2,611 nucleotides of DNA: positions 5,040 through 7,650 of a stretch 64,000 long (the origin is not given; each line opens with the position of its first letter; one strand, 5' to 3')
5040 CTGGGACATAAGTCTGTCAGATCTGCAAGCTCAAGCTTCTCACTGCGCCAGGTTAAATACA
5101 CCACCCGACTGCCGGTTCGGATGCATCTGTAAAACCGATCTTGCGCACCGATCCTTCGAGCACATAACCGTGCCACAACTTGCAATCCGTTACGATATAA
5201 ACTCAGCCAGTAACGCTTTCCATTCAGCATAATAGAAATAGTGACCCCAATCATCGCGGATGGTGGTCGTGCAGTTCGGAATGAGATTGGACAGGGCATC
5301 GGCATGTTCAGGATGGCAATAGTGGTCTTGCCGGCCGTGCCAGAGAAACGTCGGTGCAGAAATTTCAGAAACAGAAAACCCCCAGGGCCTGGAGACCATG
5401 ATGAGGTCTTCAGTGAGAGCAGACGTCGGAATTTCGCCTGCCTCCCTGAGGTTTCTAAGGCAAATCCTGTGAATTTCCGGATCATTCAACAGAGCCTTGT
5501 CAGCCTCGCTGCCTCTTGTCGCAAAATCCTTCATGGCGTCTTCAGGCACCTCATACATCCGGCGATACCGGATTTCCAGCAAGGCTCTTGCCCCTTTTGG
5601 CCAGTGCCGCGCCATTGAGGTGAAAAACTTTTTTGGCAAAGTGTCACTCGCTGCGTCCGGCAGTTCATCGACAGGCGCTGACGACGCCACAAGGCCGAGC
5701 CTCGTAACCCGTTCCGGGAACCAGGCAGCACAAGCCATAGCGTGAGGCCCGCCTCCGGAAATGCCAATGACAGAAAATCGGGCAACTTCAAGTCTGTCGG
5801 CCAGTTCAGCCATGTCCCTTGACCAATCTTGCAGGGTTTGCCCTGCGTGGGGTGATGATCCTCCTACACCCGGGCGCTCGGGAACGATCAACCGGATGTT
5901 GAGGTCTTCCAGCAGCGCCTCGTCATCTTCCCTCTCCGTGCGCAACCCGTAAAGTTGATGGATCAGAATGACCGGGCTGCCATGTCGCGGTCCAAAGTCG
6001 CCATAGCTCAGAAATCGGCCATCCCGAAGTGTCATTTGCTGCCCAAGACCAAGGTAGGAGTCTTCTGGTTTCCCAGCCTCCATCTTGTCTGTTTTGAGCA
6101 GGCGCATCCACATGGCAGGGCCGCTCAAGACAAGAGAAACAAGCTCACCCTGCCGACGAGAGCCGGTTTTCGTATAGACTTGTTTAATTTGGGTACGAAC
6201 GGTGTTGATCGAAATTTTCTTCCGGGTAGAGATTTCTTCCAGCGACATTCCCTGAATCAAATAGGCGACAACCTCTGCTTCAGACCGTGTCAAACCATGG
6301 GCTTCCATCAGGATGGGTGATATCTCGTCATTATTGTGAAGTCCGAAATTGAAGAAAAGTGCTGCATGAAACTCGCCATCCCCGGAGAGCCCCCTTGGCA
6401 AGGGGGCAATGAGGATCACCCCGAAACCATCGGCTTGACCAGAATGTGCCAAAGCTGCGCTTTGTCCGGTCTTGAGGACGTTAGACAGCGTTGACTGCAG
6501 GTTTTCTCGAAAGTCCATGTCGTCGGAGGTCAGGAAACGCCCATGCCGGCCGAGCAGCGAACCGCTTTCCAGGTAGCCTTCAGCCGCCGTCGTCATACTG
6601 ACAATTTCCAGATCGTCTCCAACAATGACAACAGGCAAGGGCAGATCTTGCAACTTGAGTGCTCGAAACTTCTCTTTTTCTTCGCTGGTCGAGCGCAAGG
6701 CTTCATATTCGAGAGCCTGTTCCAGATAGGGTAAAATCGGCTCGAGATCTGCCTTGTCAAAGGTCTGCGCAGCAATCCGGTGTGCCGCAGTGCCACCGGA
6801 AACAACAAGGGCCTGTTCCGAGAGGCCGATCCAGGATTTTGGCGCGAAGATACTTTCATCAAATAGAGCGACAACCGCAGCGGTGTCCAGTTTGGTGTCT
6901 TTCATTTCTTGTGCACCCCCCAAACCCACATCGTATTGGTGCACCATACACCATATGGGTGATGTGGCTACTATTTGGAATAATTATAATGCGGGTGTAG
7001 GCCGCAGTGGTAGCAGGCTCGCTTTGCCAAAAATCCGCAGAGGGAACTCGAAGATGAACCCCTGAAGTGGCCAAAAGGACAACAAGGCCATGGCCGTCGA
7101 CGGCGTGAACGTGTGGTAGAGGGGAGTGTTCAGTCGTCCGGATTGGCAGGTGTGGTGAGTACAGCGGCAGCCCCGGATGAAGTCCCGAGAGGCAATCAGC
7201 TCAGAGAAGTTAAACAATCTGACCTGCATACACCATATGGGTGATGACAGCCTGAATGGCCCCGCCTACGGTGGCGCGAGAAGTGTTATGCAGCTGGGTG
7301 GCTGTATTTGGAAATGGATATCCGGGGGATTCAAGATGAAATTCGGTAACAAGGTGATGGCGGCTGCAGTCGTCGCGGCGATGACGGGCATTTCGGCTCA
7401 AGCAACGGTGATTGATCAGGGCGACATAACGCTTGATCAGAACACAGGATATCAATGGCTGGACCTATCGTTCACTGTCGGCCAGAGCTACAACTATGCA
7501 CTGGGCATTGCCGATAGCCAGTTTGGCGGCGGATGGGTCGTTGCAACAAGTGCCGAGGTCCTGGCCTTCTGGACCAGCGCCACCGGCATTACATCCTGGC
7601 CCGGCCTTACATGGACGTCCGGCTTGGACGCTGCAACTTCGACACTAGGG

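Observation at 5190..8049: One-component PAS-LuxR-hydrolase regulator with twin lux-box-positioned operators aimed at a PEP-CTERM surface protein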

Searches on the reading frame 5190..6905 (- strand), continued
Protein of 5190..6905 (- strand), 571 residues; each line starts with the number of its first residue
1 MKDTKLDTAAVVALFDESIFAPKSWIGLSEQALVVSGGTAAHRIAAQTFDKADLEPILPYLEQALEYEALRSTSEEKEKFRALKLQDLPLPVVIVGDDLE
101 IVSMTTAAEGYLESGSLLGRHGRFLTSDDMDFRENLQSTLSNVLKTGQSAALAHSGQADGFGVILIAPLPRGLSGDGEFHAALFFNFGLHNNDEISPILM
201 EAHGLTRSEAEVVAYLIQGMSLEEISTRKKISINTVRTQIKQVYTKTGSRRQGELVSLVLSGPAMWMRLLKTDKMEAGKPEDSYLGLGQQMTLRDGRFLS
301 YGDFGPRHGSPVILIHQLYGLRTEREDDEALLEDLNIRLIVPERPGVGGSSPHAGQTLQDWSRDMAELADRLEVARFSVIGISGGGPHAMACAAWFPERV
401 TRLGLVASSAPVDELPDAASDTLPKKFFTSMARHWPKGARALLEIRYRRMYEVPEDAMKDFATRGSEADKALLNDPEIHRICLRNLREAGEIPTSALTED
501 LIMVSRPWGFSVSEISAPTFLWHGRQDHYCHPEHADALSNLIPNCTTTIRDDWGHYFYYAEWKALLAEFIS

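Call 30: predict_structure(alignment_id=A1)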
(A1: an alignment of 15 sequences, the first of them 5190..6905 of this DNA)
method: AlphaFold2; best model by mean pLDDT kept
length: 571 residues; sequences in the alignment: 15
mean_pLDDT: 69.7   pTM: 0.58
mean pLDDT of the five models: 69.7, 66.6, 65.0, 62.3, 57.1
residues with pLDDT >= 90: 76; 70-90: 252; 50-70: 131; < 50: 112
segments of 3 or more residues with pLDDT < 50: 1-18, 20-45, 70-89, 157-161, 171-177, 261-287, 320-324
pLDDT, mean of each block of 10 residues (from residue 1): 32 41 36 32 51 72 59 39 40 80 74 72 84 87 76 56 67 53 64 65 74 77 83 88 69 56 35 27 42 89 86 74 54 86 80 88 94 93 86 95 87 76 75 85 72 70 66 69 65 78 87 93 76 86 91 62 80 84
secondary structure, 60 per line:
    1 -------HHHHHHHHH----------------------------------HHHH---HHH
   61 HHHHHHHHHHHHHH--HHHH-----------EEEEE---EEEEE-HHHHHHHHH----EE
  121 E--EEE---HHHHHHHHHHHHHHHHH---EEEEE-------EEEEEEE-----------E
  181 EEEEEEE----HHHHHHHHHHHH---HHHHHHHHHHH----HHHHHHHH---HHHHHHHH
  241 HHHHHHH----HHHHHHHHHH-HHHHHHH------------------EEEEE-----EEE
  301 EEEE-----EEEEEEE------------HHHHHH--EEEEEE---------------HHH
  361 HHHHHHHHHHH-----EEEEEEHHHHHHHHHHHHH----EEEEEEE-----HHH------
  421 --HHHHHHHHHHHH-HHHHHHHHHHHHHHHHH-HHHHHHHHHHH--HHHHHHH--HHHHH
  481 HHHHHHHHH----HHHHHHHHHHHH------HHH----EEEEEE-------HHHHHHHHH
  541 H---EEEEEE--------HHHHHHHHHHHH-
elements in order: H8-16 H51-54 H58-74 H77-80 E92-96 E100-104 H106-114 E119-121 E124-126 H130-146 E150-154 E162-168 E180-187 H192-203 H207-217 H222-229 H233-247 H252-261 H263-269 E288-292 E298-304 E310-316 H329-334 E337-342 H358-371 E377-382 H383-395 E400-406 H423-434 H436-452 H454-464 H467-473 H476-489 H494-505 E519-524 H532-541 E545-550 H559-570

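Call 43: fold_search(model_id=the predicted structure, library=pdb)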
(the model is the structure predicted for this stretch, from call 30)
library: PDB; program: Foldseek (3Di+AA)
matches with E <= 10: 1951; with E <= 0.001: 1557
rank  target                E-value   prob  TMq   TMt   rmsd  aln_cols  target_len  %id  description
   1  9wlv_AAA              5.0e-17  1.00  0.44  0.82   3.2       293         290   26  The Crystal Structure of Alpha-Beta-fold_hydrolase from Microlunatus sagamiharensis. (released 2025-10-29)
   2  8ynv_C                3.3e-14  1.00  0.35  0.62   7.0       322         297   18  Poly(3-hydroxybutyrate) depolymerase PhaZ from Bacillus thuringiensis (released 2024-12-11)
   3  8ynw_B                9.0e-14  1.00  0.35  0.63   6.7       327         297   17  S102A mutant of poly(3-hydroxybutyrate) depolymerase PhaZ from Bacillus thuringiensis (released 2024-12-11)
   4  8ynv_B                1.6e-13  1.00  0.35  0.62   6.5       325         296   17  Poly(3-hydroxybutyrate) depolymerase PhaZ from Bacillus thuringiensis (released 2024-12-11)
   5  11tv_D                2.6e-13  1.00  0.38  0.73   4.2       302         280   16  Crystal structure of alpha/beta-hydrolase macrolide esterase EstX from Escherichia coli (S102A mutant) in complex with (released 2026-04-08)
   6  8ynv_A                2.6e-13  1.00  0.36  0.64   6.6       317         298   18  Poly(3-hydroxybutyrate) depolymerase PhaZ from Bacillus thuringiensis (released 2024-12-11)
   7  8pzg_A                2.7e-13  1.00  0.36  0.66   5.9       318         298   20  Metagenomic lipase ORF17 (released 2024-11-27)
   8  8ynw_A                2.7e-13  1.00  0.35  0.63   6.5       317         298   18  S102A mutant of poly(3-hydroxybutyrate) depolymerase PhaZ from Bacillus thuringiensis (released 2024-12-11)
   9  8ynw_D                2.9e-13  1.00  0.35  0.63   6.1       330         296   17  S102A mutant of poly(3-hydroxybutyrate) depolymerase PhaZ from Bacillus thuringiensis (released 2024-12-11)
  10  11ts_B                3.2e-13  1.00  0.37  0.69   5.9       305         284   19  Crystal structure of apo alpha/beta-hydrolase macrolide esterase EstT from Sphingobacterium faecium (S126A mutant) (released 2026-04-08)
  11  11tv_A                3.4e-13  1.00  0.37  0.71   4.5       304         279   16  Crystal structure of alpha/beta-hydrolase macrolide esterase EstX from Escherichia coli (S102A mutant) in complex with (released 2026-04-08)
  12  11tw_A                5.7e-13  1.00  0.37  0.71   4.8       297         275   16  Crystal structure of alpha/beta-hydrolase macrolide esterase EstX from Escherichia coli (S102A mutant) in complex with (released 2026-04-08)
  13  1zoi_A                6.3e-13  1.00  0.39  0.74   4.7       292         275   20  Crystal Structure of a Stereoselective Esterase from Pseudomonas putida IFO12996 (released 2006-05-02)
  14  1zoi_B                6.7e-13  1.00  0.38  0.72   4.9       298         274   20  Crystal Structure of a Stereoselective Esterase from Pseudomonas putida IFO12996 (released 2006-05-02)
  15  11ts_A                7.8e-13  1.00  0.36  0.70   6.0       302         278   18  Crystal structure of apo alpha/beta-hydrolase macrolide esterase EstT from Sphingobacterium faecium (S126A mutant) (released 2026-04-08)
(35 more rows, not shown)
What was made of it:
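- On Alpha/beta hydrolase fold (Abhydrolase_1 / S33-like): TM 0.82 to 9wlv (call 43).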

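Call 49: find_encoding_contigs(protein=P0003, flank=6000, max_places=2)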
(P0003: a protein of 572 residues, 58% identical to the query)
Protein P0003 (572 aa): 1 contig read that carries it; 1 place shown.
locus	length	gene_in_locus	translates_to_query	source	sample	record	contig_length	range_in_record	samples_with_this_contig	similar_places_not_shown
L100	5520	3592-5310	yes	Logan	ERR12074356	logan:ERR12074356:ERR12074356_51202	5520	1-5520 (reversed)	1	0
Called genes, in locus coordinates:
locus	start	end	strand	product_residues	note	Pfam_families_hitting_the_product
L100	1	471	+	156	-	?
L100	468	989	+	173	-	-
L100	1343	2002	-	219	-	PF10973:DUF2799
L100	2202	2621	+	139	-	PF00903:Glyoxalase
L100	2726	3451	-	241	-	-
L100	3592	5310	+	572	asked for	PF00196:GerE (weak), PF00561:Abhydrolase_1, PF12697:Abhydrolase_6 (weak)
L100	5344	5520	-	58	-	?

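Call 61: search_protein_representatives(alignment_id=A1)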
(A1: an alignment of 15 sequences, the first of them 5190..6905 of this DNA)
Query: 15 sequences, 571 profile positions. Proteins with E-value up to 0.001 (for the whole library): 70410; up to 1e-10: 24489; up to 1e-30: 2596. The best 150 are listed.
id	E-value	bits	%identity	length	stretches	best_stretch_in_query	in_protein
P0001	3.7e-264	894.0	-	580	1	1-570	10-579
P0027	1.1e-215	733.9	-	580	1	5-571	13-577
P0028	8.9e-213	724.3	-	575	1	2-571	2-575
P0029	8.4e-189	645.2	-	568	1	1-570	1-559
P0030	6.8e-181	619.1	-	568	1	4-570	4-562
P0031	2.4e-164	564.5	-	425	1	160-571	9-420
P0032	9.5e-110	384.2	-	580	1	10-569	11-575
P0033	4.3e-107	375.4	-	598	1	33-568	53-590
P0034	5.1e-106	371.9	-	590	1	7-570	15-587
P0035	3.7e-104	365.7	-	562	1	51-567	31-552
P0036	4.7e-103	362.1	-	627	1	50-569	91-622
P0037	5.5e-103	361.9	-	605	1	39-570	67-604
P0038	4.8e-102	358.8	-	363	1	4-341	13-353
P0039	4.1e-101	355.7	-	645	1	41-570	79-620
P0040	1.2e-98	347.6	-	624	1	42-569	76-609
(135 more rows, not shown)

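Call 68: search_protein_families(library=pfam, proteins=[L012:4080-5234:+, L081:7754-9016:+, L002:5153-5881:-, L010:5327-5758:-], max_evalue=0.001)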
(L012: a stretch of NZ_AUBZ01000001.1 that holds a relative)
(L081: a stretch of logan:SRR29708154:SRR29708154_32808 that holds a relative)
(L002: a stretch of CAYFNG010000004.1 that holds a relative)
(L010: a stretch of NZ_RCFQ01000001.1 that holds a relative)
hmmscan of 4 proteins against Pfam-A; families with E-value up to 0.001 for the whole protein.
L012:4080-5234:+ (384 aa): 0 families

L081:7754-9016:+ (420 aa): 0 families

L002:5153-5881:- (242 aa): 1 family
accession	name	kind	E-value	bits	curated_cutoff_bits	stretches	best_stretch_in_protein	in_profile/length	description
PF05494.18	MlaC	-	7.8e-35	120.5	26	1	94-236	24-165/166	MlaC protein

L010:5327-5758:- (143 aa): 1 family
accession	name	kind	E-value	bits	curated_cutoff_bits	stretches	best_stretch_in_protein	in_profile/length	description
PF00072.30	Response_reg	-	7.4e-19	68.4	30.2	1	23-133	1-110/111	Response regulator receiver domain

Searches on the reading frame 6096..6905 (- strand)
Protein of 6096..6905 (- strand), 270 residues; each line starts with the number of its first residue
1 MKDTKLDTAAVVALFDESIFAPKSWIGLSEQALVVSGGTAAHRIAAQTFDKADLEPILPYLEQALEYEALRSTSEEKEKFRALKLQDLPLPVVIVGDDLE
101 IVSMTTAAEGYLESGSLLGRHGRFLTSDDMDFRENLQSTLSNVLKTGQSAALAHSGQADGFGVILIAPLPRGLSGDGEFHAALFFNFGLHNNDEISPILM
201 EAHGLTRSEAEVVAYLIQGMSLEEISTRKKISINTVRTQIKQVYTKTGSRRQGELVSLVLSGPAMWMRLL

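Call 38: predict_structure(alignment_id=A3)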
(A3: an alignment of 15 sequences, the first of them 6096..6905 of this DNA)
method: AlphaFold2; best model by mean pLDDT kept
length: 270 residues; sequences in the alignment: 15
mean_pLDDT: 59.3   pTM: 0.48
mean pLDDT of the five models: 59.3, 58.5, 58.3, 56.2, 54.9
residues with pLDDT >= 90: 2; 70-90: 91; 50-70: 72; < 50: 105
segments of 3 or more residues with pLDDT < 50: 1-49, 56-86, 157-159, 172-175, 261-270
pLDDT, mean of each block of 10 residues (from residue 1): 38 38 29 31 38 49 46 41 46 79 74 75 84 86 72 58 65 56 62 61 72 70 81 86 68 51 43
secondary structure, 60 per line:
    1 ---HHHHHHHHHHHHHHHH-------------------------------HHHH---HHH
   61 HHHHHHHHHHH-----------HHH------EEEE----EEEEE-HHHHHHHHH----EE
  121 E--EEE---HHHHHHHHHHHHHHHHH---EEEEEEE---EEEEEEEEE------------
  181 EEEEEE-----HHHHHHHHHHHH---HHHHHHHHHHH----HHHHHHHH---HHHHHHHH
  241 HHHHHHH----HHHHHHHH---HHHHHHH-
elements in order: H4-19 H51-54 H58-71 E92-95 E100-104 H106-114 E119-121 E124-126 H130-146 E150-156 E160-168 E181-186 H192-203 H207-217 H222-229 H233-247 H252-259 H263-269
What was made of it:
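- On LuxR/FixJ/GerE HTH superfamily: The helices are modelled with pLDDT 70-88 (calls 30, 38).
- The structural model is of medium quality: pLDDT 59-70, and the first 90 aa are unmodelled (calls 30, 38).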

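Call 42: fold_search(model_id=the predicted structure, library=pdb)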
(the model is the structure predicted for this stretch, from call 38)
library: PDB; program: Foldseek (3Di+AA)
matches with E <= 10: 1241; with E <= 0.001: 61
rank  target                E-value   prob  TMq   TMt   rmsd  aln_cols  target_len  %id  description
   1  7dwm_A                1.3e-07  1.00  0.34  0.41  13.6       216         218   17  Crystal structure of the phage VqmA-DPO complex (released 2021-05-05)
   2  6ide_B                2.0e-07  1.00  0.33  0.37  10.6       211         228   20  Crystal structure of the Vibrio cholera VqmA-Ligand-DNA complex provides molecular mechanisms for drug design (released 2019-01-16)
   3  7dwm_B                6.3e-07  1.00  0.33  0.40  14.0       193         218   19  Crystal structure of the phage VqmA-DPO complex (released 2021-05-05)
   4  8a5r                  9.4e-07  1.00  0.32  0.39  12.3       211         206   12  Crystal structure of light-activated DNA-binding protein EL222 from Erythrobacter litoralis crystallized and measured in (released 2023-07-05)
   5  3p7n_A                1.0e-06  1.00  0.29  0.39  11.2       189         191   15  Crystal structure of light activated transcription factor El222 from Erythrobacter litoralis (released 2011-05-25)
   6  6ugl_B                1.7e-06  1.00  0.30  0.37   9.4       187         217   19  Vibrio cholerae quorum-sensing receptor VqmA bound to its autoinducer ligand DPO (released 2020-01-29)
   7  6kju_A                1.8e-06  1.00  0.30  0.36   9.3       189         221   20  Huge conformation shift of Vibrio cholerae VqmA dimer in the absence of target DNA provides insight into DNA-binding m (released 2019-11-13)
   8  6ide_A                2.4e-06  1.00  0.33  0.38  10.6       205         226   20  Crystal structure of the Vibrio cholera VqmA-Ligand-DNA complex provides molecular mechanisms for drug design (released 2019-01-16)
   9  6ugl_A                3.2e-06  1.00  0.32  0.38   8.9       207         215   18  Vibrio cholerae quorum-sensing receptor VqmA bound to its autoinducer ligand DPO (released 2020-01-29)
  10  6kju_B                1.2e-05  1.00  0.31  0.35  10.2       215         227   18  Huge conformation shift of Vibrio cholerae VqmA dimer in the absence of target DNA provides insight into DNA-binding m (released 2019-11-13)
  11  8a7f_A                4.5e-05  1.00  0.28  0.22  26.2       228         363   14  Crystal structure of a chimeric LOV-Histidine kinase SB2F1-I66R mutant (asymmetrical variant, trigonal form with long  (released 2024-01-10)
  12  8a7f_B                4.8e-05  1.00  0.28  0.22  26.5       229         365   14  Crystal structure of a chimeric LOV-Histidine kinase SB2F1-I66R mutant (asymmetrical variant, trigonal form with long  (released 2024-01-10)
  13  8a6x_B                9.6e-05  1.00  0.28  0.22  26.6       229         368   13  Crystal structure of a chimeric LOV-Histidine kinase SB2F1 (asymmetrical variant, trigonal form with long c axis) (released 2024-01-10)
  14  7r3h_C                1.2e-04  0.99  0.21  0.24  16.4       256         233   11  PROSS optimitzed variant of RhlR (75 mutations) in complex with native autoinducer C4-HSL (released 2022-12-14)
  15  10jx_B                1.7e-04  1.00  0.30  0.52  13.8       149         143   11  Crystal structure of heme binding PAS domain from one component transcription factor, FG214 (released 2026-03-25)
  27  8dq0_D                3.4e-04  0.99  0.22  0.24  17.4       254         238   12  Quorum-sensing receptor RhlR bound to PqsE (released 2022-12-07)
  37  8dq0_C                4.3e-04  0.98  0.22  0.24  17.9       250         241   12  Quorum-sensing receptor RhlR bound to PqsE (released 2022-12-07)
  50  7r3e_A                7.2e-04  0.95  0.21  0.10  17.8       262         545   12  Fusion construct of PqsE and RhlR in complex with the synthetic antagonist mBTL (released 2022-12-14)
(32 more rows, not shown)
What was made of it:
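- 6345..6632 (-): PAS-like domain (aa 92-187). Foldseek top hits are VqmA (7dwm, 6ide, 6ugl, 6kju) and EL222 (3p7n, 8a5r), E about 1e-7, probability 1.00 (call 42).
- On PAS-LuxR one-component regulators (VqmA, EL222, PimM type): Foldseek top hits are VqmA and EL222, E 1e-7 to 1e-6, probability 1.00 (calls 38, 42).
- Closest known: VqmA. Same: VqmA is the best structural match to the N-terminal 270 aa (call 42).
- Closest known: PAS-LuxR pathway regulators of actinomycetes. Same: EL222 is among the top fold matches (call 42).
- Closest known: RhlR-PqsE. Same: RhlR-PqsE complexes (8dq0, 7r3e) appear among the fold hits of the N-terminal half (call 42).
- Checked: It is supported by a predicted fold: aa 92-187 form beta2-alpha-beta3, with best PDB matches VqmA and EL222 (calls 30, 38, 42).
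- Fold: VqmA and EL222 are the top structural matches for the N-terminal half (call 42).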

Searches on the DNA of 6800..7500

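Call 19: search_rna_families(source=window, start=6800, end=7500, threshold=evalue, max_evalue=1)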
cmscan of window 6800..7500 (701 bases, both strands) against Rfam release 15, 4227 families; matches with E-value up to 1: 0.
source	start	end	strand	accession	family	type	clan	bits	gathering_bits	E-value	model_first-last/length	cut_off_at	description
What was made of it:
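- Tried and rejected: Rfam scan of 6800-7500 at E<=1: no hits, so there is no known RNA element in the intergenic region or leader (call 19).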
